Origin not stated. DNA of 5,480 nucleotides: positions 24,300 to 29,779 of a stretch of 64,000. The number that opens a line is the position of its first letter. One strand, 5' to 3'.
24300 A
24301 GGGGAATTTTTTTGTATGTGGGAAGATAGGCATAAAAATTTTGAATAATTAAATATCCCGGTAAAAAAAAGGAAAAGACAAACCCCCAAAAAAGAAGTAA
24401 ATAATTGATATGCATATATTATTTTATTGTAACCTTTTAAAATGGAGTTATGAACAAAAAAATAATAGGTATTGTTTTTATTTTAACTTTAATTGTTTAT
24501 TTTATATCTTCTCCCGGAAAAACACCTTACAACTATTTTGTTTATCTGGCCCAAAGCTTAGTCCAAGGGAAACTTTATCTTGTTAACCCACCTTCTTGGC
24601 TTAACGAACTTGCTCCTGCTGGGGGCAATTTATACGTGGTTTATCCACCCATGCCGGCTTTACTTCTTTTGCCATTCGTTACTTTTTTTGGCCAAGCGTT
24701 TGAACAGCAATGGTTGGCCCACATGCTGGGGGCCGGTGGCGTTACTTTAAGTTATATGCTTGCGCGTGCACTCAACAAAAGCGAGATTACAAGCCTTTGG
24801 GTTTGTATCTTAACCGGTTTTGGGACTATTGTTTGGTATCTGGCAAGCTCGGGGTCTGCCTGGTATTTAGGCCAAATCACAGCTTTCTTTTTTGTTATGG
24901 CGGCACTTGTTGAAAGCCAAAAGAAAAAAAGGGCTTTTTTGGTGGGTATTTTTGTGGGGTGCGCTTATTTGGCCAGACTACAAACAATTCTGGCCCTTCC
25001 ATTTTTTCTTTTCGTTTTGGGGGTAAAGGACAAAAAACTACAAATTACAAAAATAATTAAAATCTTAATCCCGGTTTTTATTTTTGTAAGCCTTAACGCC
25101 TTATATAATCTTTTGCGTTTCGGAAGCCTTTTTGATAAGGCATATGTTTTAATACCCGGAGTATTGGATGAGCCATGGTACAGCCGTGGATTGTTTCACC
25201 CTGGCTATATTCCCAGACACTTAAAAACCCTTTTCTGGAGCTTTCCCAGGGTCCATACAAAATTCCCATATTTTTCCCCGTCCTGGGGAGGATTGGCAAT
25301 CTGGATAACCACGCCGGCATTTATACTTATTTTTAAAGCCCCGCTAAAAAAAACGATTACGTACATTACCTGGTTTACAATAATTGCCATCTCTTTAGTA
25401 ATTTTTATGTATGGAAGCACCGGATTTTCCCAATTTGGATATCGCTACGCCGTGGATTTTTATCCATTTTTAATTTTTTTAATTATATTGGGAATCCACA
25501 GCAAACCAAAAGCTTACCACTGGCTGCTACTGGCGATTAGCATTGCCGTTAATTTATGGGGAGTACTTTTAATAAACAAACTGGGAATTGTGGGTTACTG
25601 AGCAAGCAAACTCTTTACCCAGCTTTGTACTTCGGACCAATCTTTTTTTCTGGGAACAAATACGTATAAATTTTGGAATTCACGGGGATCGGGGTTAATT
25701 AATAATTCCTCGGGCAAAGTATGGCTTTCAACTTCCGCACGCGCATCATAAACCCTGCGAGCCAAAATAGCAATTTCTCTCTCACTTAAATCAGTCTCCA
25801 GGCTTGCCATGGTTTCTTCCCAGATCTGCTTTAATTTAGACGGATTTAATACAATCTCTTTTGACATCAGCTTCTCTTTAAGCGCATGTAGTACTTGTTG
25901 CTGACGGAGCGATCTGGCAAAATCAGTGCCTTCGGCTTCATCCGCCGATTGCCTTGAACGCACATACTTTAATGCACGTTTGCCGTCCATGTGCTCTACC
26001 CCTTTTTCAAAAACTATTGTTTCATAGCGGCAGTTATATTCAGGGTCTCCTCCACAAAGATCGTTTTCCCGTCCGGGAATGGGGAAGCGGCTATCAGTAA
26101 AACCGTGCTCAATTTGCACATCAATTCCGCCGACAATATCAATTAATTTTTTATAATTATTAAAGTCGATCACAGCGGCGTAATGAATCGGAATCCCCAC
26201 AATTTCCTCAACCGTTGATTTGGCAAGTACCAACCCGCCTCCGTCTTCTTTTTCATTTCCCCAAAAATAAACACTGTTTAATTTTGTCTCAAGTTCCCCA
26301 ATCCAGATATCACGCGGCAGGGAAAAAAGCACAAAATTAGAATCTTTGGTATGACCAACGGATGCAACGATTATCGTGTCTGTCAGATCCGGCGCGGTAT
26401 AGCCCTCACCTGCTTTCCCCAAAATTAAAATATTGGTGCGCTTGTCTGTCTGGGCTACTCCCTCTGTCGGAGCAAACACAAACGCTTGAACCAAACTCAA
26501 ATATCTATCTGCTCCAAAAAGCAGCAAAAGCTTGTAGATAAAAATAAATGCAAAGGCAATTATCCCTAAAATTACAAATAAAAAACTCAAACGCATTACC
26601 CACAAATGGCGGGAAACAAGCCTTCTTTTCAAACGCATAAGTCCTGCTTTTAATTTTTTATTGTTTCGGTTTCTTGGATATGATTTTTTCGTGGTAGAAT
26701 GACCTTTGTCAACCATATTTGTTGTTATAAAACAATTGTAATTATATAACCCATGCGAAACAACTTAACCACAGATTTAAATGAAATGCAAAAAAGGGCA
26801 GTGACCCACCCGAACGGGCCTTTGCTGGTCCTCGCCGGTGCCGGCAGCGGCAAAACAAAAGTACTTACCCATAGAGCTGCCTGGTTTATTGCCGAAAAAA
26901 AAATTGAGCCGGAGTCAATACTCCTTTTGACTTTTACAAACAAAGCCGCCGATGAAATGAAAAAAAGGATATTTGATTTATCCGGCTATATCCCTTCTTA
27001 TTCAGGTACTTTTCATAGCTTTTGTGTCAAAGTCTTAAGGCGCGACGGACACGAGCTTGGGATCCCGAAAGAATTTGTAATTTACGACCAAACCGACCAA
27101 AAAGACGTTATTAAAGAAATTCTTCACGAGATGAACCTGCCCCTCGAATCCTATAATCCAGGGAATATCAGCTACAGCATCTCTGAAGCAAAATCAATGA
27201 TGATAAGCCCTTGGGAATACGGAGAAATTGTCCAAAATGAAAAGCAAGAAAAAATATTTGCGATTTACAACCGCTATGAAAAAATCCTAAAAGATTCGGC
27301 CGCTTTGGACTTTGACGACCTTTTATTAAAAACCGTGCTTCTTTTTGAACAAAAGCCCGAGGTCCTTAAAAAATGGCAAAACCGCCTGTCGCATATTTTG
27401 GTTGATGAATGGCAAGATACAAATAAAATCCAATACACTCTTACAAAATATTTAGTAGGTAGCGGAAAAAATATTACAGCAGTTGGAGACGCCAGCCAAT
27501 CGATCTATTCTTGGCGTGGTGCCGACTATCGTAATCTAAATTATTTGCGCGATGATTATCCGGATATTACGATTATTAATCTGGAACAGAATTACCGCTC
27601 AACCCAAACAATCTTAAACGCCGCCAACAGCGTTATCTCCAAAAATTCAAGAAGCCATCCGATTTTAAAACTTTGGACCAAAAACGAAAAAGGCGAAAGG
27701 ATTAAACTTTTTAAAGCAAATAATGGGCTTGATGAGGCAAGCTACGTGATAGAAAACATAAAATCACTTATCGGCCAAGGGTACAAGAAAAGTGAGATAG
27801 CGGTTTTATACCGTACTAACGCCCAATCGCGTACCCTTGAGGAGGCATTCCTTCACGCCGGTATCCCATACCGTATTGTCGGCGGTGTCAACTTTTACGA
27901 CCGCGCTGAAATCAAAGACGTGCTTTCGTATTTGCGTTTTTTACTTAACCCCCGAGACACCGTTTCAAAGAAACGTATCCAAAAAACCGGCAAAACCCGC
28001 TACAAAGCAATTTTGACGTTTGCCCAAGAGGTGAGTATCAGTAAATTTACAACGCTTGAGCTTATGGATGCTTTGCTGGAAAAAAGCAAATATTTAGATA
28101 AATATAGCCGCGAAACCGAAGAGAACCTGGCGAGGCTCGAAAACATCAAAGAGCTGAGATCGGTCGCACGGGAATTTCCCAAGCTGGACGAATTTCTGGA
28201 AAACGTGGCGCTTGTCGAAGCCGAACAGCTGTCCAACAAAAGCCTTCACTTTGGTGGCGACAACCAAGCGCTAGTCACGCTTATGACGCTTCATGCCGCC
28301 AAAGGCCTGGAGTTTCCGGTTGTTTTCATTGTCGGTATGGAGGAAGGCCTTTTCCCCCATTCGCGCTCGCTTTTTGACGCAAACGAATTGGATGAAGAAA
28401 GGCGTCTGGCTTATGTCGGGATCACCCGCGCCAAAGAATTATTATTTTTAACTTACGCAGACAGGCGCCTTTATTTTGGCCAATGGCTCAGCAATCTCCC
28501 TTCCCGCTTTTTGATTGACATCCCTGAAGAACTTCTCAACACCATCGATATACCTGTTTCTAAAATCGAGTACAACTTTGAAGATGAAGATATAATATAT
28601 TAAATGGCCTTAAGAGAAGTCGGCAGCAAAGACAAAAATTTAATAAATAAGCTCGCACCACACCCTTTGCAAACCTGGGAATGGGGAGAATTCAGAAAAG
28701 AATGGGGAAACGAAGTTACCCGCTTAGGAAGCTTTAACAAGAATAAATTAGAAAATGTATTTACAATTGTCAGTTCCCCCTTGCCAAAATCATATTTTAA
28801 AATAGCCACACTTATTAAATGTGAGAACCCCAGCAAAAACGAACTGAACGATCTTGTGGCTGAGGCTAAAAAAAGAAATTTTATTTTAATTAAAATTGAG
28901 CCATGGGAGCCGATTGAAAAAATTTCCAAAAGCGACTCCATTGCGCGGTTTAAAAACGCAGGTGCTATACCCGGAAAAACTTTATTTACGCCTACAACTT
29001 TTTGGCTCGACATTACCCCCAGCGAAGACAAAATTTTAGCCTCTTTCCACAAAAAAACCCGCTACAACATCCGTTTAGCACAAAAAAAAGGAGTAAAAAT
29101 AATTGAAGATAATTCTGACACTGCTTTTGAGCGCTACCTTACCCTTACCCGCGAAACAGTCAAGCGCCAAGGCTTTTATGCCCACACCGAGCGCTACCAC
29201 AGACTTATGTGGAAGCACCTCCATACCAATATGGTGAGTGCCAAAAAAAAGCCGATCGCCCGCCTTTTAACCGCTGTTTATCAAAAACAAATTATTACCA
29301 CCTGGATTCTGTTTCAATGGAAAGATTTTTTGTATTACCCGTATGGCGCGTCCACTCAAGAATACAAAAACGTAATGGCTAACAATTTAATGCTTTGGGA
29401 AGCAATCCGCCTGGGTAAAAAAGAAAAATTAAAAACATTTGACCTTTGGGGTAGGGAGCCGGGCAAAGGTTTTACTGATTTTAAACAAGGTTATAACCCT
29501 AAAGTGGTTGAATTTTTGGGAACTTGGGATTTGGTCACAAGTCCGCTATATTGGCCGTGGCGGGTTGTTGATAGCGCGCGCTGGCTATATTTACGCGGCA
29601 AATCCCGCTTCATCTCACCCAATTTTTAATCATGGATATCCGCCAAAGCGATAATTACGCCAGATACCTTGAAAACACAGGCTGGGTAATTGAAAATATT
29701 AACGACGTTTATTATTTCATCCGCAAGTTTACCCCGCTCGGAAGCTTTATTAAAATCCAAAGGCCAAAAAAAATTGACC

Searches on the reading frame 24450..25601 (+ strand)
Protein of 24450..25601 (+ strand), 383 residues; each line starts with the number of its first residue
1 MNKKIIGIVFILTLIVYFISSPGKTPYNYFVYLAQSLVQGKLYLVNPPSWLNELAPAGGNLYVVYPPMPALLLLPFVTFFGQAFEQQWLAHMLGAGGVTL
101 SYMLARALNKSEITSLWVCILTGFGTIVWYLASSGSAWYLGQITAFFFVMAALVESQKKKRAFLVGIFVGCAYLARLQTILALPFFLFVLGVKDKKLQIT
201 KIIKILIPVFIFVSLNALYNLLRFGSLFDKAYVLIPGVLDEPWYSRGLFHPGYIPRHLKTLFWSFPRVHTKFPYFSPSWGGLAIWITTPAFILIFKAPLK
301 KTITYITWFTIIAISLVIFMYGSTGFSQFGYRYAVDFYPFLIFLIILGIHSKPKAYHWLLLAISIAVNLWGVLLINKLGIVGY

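Call 10: search_protein_families(library=pfam, proteins=[window:24450-25601:+], max_evalue=0.001)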
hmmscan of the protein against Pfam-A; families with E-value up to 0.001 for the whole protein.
window:24450-25601:+ (383 aa): 0 families

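Call 41: search_protein_families(library=ncbifam, proteins=[window:24450-25601:+], max_evalue=0.01)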
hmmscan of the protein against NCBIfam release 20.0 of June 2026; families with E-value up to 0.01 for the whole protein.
window:24450-25601:+ (383 aa): 1 family
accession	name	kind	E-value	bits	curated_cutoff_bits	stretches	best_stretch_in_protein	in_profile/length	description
NF047440.1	LA3751_2_3_fam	subfamily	3.4e-13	49.2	200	2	29-227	48-247/460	LA_3751/LA_3752 family putative glycosyltransferase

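Call 56: search_protein_families(library=pfam, proteins=[window:24450-25598:+], max_evalue=5)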
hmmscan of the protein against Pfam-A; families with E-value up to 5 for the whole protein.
window:24450-25598:+ (383 aa): 0 families

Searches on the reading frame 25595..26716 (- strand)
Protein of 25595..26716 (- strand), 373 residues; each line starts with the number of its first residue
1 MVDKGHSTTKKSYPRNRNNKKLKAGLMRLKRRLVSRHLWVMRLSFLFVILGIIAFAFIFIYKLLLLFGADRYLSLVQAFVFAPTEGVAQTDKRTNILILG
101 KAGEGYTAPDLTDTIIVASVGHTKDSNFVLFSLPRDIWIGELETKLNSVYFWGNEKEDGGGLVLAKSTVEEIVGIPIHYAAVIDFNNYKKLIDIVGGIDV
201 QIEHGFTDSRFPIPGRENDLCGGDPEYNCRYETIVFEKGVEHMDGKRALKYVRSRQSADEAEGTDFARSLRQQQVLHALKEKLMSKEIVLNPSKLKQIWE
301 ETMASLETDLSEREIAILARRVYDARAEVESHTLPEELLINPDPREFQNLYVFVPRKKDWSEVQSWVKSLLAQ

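Call 10: search_protein_families(library=pfam, proteins=[window:25595-26716:-], max_evalue=0.001)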
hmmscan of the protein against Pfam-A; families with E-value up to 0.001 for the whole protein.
window:25595-26716:- (373 aa): 1 family
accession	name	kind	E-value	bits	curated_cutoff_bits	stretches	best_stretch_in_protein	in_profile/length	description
PF03816.19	LytR_cpsA_psr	-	7.4e-28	98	24.6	1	112-283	2-148/150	LytR_cpsA_psr family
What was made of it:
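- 25595..26716 (-): LCP-family glycopolymer-peptidoglycan ligase. A possible downstream ligase, but not linked to the operon. PF03816 scores 98 bits (call 10).
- Checked: The LCP gene at 25595-26716 is confirmed (PF03816, 98 bits, call 10).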

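Call 41: search_protein_families(library=ncbifam, proteins=[window:25595-26716:-], max_evalue=0.01)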
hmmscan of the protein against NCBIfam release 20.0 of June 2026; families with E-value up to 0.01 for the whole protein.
window:25595-26716:- (373 aa): 4 families
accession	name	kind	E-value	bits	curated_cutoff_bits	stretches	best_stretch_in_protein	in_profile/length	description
TIGR00350.1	lytR_cpsA_psr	domain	4e-24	85.6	62.3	2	112-209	3-99/152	LCP family glycopolymer transferase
NF006897.1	PRK09379.1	equivalog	8.5e-18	64.6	441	2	227-335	165-267/298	polyisoprenyl-teichoic acid--peptidoglycan teichoic acid transferase TagU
NF051849.1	LCP_trans_Cps2A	equivalog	2.2e-14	53.5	650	2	225-321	330-420/477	LCP family glycopolymer transferase CpsA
NF047591.1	ligase_LytR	equivalog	1.3e-12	47.7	450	1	112-317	80-266/336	glycopolymer--peptidoglycan transferase LytR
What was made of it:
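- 25595..26716 (-): TIGR00350 scores 85.6 bits against a cutoff of 62.3 (call 41).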

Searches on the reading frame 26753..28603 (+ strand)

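Call 10: search_protein_families(library=pfam, proteins=[window:26753-28603:+], max_evalue=0.001)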
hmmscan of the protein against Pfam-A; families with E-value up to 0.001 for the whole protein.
window:26753-28603:+ (616 aa): 6 families
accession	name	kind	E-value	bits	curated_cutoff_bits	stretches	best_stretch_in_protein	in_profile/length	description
PF00580.27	UvrD-helicase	-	2.1e-86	290.4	23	1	9-270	1-271/271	UvrD/REP helicase N-terminal domain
PF13361.12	UvrD_C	-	1.4e-70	238.9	25.6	2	275-456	1-181/350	UvrD-like helicase C-terminal domain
PF13245.12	AAA_19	-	1.9e-23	83.6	25.1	1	13-253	1-132/134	AAA domain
PF13538.12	UvrD_C_2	-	3.6e-10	40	27.4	1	508-566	2-51/52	UvrD-like helicase C-terminal domain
PF13604.12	AAA_30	-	5.4e-05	23.5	27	0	10-72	3-65/191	AAA domain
PF13087.12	AAA_12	-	0.00052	20.1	27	0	298-366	61-129/195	AAA domain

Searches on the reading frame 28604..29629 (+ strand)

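Call 10: search_protein_families(library=pfam, proteins=[window:28604-29629:+], max_evalue=0.001)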
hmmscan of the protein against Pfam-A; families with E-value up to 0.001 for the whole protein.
window:28604-29629:+ (341 aa): 2 families
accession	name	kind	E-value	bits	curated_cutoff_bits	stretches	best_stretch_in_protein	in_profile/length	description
PF02388.22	FemAB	-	7.4e-25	88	24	2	20-204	17-225/406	FemAB family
PF13480.13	Acetyltransf_6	-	1.9e-11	44.7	22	1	149-294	4-142/143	Acetyltransferase (GNAT) domain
